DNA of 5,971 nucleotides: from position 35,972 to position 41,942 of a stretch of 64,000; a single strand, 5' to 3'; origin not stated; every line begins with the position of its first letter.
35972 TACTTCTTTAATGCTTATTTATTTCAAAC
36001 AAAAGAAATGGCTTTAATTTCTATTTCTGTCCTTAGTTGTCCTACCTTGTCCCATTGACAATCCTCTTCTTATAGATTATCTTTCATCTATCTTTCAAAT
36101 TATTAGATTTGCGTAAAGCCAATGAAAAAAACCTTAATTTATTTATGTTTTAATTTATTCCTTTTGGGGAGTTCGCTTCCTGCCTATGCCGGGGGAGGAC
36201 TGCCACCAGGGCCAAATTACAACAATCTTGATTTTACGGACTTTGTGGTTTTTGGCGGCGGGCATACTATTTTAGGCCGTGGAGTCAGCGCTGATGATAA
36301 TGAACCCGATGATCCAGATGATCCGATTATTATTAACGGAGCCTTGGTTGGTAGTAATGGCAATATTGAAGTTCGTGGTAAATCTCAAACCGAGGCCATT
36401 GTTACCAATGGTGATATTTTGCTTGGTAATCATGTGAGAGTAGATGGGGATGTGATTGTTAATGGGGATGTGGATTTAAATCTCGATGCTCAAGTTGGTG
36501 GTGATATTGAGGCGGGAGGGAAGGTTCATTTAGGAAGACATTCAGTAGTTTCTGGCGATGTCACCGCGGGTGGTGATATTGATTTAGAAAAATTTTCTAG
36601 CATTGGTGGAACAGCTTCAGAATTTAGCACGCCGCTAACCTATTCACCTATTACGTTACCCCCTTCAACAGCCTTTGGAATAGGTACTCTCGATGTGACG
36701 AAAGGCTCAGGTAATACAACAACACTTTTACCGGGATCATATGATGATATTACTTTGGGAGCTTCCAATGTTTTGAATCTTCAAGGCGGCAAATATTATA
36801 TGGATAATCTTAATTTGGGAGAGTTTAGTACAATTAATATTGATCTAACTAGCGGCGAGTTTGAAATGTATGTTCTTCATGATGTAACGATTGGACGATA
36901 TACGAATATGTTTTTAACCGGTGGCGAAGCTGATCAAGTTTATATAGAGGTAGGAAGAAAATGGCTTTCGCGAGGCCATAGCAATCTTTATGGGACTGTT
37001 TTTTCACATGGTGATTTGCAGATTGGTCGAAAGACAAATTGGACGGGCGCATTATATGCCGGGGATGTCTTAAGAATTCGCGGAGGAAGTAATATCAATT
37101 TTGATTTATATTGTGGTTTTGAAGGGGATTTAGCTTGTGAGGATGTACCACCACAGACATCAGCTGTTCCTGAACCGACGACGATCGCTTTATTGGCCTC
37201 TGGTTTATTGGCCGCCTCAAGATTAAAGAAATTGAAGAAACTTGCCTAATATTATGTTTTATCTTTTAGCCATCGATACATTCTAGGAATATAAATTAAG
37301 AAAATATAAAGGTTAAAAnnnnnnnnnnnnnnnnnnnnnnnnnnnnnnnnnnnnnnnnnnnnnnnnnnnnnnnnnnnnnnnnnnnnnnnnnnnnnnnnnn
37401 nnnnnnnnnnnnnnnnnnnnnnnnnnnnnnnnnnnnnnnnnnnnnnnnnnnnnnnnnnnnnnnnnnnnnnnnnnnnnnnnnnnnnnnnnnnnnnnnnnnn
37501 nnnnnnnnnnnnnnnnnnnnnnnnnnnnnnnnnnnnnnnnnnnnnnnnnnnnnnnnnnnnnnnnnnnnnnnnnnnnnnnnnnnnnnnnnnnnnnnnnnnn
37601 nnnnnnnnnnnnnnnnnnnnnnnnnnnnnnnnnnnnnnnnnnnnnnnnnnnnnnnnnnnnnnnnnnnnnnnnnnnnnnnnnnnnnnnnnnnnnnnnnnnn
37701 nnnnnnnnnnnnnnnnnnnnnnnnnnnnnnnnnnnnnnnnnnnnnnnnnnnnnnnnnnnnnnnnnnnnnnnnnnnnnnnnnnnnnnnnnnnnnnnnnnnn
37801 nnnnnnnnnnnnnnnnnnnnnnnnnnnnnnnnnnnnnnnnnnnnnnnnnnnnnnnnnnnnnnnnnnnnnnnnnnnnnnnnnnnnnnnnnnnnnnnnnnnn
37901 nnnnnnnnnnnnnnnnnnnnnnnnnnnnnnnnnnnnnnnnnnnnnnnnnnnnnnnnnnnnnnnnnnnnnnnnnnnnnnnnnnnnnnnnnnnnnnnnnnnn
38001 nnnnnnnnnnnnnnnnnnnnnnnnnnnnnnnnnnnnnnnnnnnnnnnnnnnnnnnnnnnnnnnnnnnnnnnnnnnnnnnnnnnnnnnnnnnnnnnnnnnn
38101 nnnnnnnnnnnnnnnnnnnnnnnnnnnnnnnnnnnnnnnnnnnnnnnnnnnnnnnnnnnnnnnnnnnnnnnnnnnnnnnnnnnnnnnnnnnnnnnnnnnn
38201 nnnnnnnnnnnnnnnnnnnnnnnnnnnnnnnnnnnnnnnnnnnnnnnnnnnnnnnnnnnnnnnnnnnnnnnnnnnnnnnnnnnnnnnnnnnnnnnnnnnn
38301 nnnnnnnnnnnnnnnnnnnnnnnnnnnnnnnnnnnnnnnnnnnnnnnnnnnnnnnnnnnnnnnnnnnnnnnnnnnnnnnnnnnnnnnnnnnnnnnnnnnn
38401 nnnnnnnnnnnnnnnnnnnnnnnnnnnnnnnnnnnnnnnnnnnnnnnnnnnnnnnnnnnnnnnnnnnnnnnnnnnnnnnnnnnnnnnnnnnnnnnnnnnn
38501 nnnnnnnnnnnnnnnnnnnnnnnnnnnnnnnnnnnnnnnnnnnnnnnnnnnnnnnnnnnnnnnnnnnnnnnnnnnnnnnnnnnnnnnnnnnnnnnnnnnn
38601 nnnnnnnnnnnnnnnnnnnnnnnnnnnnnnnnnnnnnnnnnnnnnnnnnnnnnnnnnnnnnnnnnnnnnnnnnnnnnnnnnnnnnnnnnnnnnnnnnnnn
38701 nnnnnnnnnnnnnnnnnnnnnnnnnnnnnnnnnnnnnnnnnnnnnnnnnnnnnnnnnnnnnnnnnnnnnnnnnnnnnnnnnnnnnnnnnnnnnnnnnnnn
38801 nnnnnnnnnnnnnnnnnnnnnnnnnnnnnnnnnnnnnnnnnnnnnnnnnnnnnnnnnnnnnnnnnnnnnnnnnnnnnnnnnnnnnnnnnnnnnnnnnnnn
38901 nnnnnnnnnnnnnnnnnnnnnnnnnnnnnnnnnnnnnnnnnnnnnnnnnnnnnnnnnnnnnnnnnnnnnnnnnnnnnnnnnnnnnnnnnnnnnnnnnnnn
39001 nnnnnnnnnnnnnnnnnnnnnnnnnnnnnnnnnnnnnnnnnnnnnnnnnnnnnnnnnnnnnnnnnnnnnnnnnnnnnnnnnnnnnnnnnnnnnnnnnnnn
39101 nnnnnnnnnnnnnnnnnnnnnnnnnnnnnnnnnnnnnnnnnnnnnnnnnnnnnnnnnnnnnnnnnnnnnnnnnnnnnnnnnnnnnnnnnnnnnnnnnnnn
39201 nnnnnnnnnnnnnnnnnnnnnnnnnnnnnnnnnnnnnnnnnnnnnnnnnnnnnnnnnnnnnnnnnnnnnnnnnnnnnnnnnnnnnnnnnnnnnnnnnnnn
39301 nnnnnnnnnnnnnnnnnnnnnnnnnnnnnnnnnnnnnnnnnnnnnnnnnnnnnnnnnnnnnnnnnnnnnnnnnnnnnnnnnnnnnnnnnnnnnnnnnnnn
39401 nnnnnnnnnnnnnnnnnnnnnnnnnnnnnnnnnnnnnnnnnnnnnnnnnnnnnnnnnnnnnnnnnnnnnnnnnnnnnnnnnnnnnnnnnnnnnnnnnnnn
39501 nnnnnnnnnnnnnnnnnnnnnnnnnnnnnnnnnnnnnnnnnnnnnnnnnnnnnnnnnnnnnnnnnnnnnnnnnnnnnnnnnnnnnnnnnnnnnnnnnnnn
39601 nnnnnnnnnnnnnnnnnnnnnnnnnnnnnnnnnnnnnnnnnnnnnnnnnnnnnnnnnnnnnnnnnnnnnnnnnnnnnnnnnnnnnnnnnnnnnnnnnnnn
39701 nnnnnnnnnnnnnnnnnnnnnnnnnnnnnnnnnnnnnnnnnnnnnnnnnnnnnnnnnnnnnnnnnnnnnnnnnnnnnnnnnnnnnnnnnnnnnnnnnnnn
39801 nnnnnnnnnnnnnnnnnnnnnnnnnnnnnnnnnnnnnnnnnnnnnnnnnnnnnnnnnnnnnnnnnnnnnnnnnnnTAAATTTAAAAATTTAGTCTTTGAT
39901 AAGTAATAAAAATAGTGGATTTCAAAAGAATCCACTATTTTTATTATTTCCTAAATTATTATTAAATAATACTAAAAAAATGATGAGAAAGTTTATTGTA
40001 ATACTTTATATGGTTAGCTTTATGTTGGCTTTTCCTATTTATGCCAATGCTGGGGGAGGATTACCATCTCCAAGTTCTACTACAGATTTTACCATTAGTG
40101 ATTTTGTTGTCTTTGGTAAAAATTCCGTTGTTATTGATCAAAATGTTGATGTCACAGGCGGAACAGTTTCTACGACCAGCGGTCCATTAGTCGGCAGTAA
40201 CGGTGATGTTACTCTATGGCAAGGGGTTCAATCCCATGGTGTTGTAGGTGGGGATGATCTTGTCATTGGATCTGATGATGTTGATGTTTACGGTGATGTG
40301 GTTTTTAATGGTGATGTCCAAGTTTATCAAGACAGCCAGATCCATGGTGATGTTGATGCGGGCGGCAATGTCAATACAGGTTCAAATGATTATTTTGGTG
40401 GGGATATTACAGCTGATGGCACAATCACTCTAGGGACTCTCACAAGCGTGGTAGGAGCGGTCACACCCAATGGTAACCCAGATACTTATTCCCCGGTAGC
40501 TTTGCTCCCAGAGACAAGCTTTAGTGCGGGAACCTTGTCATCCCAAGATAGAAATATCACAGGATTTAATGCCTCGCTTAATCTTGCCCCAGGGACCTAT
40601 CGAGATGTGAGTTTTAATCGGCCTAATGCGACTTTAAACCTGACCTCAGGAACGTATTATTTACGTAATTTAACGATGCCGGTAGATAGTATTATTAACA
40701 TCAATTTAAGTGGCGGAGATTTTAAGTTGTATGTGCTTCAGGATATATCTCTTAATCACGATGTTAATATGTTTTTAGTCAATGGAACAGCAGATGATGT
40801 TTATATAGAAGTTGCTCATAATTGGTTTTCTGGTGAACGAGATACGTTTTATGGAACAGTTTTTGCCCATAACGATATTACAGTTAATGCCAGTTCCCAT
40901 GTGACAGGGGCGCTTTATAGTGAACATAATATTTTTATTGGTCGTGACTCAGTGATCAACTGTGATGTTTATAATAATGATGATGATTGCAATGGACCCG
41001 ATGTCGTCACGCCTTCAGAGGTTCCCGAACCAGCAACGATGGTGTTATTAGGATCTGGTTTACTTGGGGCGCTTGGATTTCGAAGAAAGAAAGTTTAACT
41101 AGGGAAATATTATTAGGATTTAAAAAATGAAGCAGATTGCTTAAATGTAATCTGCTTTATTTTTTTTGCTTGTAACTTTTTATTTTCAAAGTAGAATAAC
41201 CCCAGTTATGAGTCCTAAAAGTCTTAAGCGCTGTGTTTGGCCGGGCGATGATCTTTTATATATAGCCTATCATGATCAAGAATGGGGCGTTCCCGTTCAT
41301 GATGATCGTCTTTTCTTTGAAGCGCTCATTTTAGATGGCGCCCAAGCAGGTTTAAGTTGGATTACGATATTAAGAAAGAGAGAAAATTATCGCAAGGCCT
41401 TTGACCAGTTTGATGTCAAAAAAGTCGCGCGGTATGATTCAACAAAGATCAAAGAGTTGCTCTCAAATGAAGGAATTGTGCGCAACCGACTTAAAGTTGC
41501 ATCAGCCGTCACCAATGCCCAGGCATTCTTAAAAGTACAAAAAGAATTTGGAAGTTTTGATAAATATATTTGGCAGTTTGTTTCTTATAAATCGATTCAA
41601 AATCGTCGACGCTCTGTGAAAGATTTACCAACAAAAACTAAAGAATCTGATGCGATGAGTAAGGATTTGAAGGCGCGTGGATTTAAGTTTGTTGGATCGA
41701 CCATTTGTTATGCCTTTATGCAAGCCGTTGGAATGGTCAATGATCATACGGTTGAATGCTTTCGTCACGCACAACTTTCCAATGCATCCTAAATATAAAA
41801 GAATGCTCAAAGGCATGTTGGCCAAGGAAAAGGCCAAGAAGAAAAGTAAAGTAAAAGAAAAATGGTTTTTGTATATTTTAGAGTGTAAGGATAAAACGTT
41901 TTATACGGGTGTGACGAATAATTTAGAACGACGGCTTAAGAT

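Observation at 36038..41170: Tandem four-gene family of PEP-CTERM proteins combining bactofilin-like beta-helical repeats with an ice-binding-like C-terminal half, with duplicated promoter palindromes and terminators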

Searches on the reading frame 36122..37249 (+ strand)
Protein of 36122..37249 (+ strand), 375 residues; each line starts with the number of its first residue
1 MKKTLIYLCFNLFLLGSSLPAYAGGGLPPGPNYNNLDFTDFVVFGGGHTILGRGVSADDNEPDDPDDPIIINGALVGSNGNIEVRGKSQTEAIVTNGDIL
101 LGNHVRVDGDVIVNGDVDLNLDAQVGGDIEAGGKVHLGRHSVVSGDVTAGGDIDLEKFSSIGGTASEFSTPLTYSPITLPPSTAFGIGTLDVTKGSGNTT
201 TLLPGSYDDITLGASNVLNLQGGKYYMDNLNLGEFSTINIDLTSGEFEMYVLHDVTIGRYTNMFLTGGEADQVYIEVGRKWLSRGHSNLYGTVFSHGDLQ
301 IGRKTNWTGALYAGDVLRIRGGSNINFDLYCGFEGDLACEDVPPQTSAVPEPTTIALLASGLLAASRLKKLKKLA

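Call 3: search_protein_families(library=pfam, proteins=[window:36122-37249:+], max_evalue=1)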
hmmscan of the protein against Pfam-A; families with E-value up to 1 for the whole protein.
window:36122-37249:+ (375 aa): 4 families
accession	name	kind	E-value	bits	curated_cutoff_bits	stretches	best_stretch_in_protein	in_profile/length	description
PF04519.19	Bactofilin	-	2.4e-06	28.1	27.9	1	71-150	9-83/98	Polymer-forming cytoskeletal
PF07589.16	PEP-CTERM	-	0.0001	22.6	20.7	1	348-367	1-22/24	PEP-CTERM motif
PF11999.13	Ice_binding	-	0.00084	19.5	28.7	1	256-314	137-196/208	Ice-binding-like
PF03961.19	FapA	-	0.27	11.3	31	0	104-141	15-99/272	Flagellar Assembly Protein A beta solenoid domain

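Call 4: search_protein_families(library=ncbifam, proteins=[window:36122-37249:+], max_evalue=1)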
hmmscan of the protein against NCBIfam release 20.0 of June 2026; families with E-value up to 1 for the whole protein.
window:36122-37249:+ (375 aa): 14 families
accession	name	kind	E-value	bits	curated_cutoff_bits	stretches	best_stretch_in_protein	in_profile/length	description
TIGR02595.1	PEP_CTERM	domain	0.00052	20.7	16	1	349-373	1-24/24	PEP-CTERM sorting domain-containing protein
NF040481.1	YdcK_fam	equivalog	0.0029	16.6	350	1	71-146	235-314/326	YdcK family protein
NF038120.1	PEP_CTERM_QFxxD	subfamily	0.003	17.5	80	1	335-369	181-213/215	NF038120 family PEP-CTERM protein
NF033554.9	floc_PepA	equivalog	0.0047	16.8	80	1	347-365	235-253/261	flocculation-associated PEP-CTERM protein PepA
NF038129.1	PEP_NF038129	equivalog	0.009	15.9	65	1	344-364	166-186/194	NF038129 family PEP-CTERM protein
NF041538.1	PEP_EDSA_1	subfamily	0.01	15.5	100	1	347-365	282-300/307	EDSAP-1 family PEP-CTERM protein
NF038126.1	PEP_CTERM_FxDxF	subfamily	0.014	15.6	50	1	345-362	138-155/165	FxDxF family PEP-CTERM protein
NF041927.1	Xrt_dep_XDP1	equivalog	0.018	15.1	125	1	343-369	214-239/242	exosortase-dependent surface protein XDP1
NF038118.1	PEP_CTERM_CCXG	equivalog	0.034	13.8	90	1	346-366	173-193/199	CCXG family PEP-CTERM protein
NF038125.1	PEP_CTERM_THxN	subfamily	0.038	13.6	85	1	347-364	221-238/246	THxN family PEP-CTERM protein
NF038119.1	PEP_CTERM_MHFG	equivalog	0.079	13.3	100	1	342-366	229-253/260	MHFG family PEP-CTERM protein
NF033947.0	PEP-cistern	hypoth_equivalog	0.09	12.5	60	1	343-369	167-193/195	cistern family PEP-CTERM protein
TIGR03570.1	NeuD_NnaD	subfamily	0.16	11.5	160.8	1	104-148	129-173/202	NeuD/PglB/VioB family sugar acetyltransferase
NF003657.0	PRK05289.1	equivalog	0.16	11.1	226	1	108-165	13-70/264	acyl-ACP--UDP-N-acetylglucosamine O-acyltransferase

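Call 26: list_cluster_members(proteins=[window:36122-37249:+, window:37319-38455:+, P0003, P0005, window:34953-36017:+, window:42504-44138:+, P0002])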
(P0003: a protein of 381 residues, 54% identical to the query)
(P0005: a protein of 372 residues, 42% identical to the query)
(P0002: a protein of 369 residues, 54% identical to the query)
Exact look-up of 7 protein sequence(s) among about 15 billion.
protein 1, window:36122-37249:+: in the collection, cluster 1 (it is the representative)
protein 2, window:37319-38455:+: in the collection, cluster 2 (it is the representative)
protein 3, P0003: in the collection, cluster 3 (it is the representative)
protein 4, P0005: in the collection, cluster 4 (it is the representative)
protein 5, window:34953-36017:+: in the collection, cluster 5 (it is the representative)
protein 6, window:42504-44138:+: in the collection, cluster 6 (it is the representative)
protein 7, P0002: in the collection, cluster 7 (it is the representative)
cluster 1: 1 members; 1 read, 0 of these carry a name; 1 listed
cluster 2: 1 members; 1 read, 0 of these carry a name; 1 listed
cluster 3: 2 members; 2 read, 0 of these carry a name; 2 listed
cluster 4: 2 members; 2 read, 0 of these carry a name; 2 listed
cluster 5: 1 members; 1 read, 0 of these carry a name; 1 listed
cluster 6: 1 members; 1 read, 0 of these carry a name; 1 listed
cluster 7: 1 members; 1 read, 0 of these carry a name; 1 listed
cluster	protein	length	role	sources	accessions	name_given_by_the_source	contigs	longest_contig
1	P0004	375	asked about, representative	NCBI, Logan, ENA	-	-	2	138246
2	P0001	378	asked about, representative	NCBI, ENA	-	-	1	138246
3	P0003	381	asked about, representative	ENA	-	-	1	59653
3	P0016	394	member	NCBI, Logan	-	-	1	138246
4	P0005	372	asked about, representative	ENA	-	-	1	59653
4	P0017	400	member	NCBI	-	-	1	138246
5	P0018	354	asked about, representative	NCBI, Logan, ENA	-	-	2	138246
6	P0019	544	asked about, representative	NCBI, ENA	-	-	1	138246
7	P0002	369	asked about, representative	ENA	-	-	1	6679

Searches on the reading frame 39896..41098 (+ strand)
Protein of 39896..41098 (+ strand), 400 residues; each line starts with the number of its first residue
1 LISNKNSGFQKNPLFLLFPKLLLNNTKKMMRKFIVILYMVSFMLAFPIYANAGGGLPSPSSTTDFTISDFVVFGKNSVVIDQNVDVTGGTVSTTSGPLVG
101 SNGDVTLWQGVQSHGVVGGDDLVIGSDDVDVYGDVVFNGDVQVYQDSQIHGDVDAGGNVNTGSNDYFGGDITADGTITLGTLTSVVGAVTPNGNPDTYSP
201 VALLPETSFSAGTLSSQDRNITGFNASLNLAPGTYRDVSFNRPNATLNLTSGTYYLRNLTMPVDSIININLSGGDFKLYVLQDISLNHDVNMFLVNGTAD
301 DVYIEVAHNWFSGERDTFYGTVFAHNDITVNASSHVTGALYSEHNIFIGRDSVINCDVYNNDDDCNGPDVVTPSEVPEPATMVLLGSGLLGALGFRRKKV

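Call 3: search_protein_families(library=pfam, proteins=[window:39896-41098:+], max_evalue=1)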
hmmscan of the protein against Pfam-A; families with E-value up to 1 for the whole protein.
window:39896-41098:+ (400 aa): 5 families
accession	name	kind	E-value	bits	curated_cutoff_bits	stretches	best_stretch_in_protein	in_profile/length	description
PF07589.16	PEP-CTERM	-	7.4e-08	32.6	20.7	1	376-398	2-24/24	PEP-CTERM motif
PF11999.13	Ice_binding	-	3.1e-06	27.5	28.7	1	247-349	96-203/208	Ice-binding-like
PF04519.19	Bactofilin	-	1.2e-05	25.9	27.9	1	130-190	24-81/98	Polymer-forming cytoskeletal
PF18205.6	VPDSG-CTERM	-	0.17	12.2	25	1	381-399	8-26/26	VPDSG-CTERM motif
PF00354.24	Pentaxin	-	0.21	11.7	25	1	71-114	118-160/194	Pentaxin family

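Call 4: search_protein_families(library=ncbifam, proteins=[window:39896-41098:+], max_evalue=1)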
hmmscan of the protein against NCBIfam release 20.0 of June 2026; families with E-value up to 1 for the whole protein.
window:39896-41098:+ (400 aa): 12 families
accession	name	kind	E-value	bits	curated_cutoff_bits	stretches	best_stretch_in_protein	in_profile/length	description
NF033554.9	floc_PepA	equivalog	2.7e-06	27.4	80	1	374-399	235-260/261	flocculation-associated PEP-CTERM protein PepA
TIGR02595.1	PEP_CTERM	domain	6.9e-06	26.5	16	1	376-399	1-23/24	PEP-CTERM sorting domain-containing protein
NF038125.1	PEP_CTERM_THxN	subfamily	3.5e-05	23.5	85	1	373-399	221-246/246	THxN family PEP-CTERM protein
NF038120.1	PEP_CTERM_QFxxD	subfamily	4.8e-05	23.3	80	1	355-398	172-215/215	NF038120 family PEP-CTERM protein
NF041927.1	Xrt_dep_XDP1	equivalog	0.00014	21.9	125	1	372-399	215-242/242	exosortase-dependent surface protein XDP1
NF041538.1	PEP_EDSA_1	subfamily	0.00017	21.4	100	1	374-398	283-306/307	EDSAP-1 family PEP-CTERM protein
NF038129.1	PEP_NF038129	equivalog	0.00052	19.9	65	1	370-397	165-191/194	NF038129 family PEP-CTERM protein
NF038124.1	PEP_CTERM_TLD_A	exception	0.00075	19.1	100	1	289-397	113-234/235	PEP_CTERM-anchored TLD domain-containing protein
NF033947.0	PEP-cistern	hypoth_equivalog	0.003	17.3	60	1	367-398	164-195/195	cistern family PEP-CTERM protein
NF041173.1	Sug_nt_acttase_Thmprot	equivalog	0.037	13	600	1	127-168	241-282/405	bifunctional sugar-1-phosphate nucleotidylyltransferase/acetyltransferase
NF038126.1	PEP_CTERM_FxDxF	subfamily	0.088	13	50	1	371-397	139-165/165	FxDxF family PEP-CTERM protein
NF035944.1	PEPxxWA-CTERM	domain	0.18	11.8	35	1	376-393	1-20/24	PEPxxWA-CTERM sorting domain-containing protein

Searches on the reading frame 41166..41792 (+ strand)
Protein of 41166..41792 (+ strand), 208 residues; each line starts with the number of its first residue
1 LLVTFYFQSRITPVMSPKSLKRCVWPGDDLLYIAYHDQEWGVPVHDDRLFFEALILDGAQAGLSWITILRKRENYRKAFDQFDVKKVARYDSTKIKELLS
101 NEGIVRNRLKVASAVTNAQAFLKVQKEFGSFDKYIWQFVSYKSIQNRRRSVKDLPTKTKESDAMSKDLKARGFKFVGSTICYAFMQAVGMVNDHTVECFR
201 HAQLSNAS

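Call 30: search_protein_families(library=pfam, proteins=[window:41166-41792:+], max_evalue=0.001)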
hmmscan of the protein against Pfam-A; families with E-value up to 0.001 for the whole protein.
window:41166-41792:+ (208 aa): 1 family
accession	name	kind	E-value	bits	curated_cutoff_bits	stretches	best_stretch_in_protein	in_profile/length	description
PF03352.18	Adenine_glyco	-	2.9e-84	281.7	25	1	25-201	1-177/177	Methyladenine glycosylase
